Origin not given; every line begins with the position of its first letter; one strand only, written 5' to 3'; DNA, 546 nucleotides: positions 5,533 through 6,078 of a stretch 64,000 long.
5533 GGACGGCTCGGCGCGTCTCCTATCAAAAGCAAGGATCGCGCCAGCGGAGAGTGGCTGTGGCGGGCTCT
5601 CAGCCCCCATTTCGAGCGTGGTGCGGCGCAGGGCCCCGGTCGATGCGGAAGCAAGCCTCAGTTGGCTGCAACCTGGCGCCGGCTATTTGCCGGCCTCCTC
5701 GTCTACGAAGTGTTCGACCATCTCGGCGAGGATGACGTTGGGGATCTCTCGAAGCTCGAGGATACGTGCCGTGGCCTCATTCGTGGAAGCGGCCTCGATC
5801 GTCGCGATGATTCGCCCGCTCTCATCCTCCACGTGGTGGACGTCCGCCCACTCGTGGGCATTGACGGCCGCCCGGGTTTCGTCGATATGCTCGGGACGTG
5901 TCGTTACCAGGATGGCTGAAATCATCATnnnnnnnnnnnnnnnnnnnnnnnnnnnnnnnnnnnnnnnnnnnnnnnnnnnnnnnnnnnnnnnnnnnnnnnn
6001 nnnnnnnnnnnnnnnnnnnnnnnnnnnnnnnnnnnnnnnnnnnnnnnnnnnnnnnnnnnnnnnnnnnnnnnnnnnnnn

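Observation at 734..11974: Eleven-gene same-strand string fusing nirS, a multihaem/NrfCD module, a WD40 protein and napDAGHB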

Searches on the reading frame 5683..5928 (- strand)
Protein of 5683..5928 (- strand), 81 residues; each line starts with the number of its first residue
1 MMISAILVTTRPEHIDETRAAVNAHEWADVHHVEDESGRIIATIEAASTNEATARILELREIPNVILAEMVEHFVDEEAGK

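Call 4: search_protein_families(library=pfam, proteins=[window:5683-5928:-], max_evalue=0.01)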
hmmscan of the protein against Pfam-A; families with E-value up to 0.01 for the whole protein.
window:5683-5928:- (81 aa): 1 family
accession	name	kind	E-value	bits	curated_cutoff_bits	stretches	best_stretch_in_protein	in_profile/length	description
PF03927.19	NapD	-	3.2e-17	62.8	28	1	1-76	1-75/76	NapD protein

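Call 5: search_protein_families(library=ncbifam, proteins=[window:5683-5928:-], max_evalue=0.01)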
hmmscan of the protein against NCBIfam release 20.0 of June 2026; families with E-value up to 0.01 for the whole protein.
window:5683-5928:- (81 aa): 1 family
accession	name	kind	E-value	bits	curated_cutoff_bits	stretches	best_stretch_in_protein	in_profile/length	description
NF007840.0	PRK10553.1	equivalog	0.00012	22.3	113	1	3-78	7-82/87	chaperone NapD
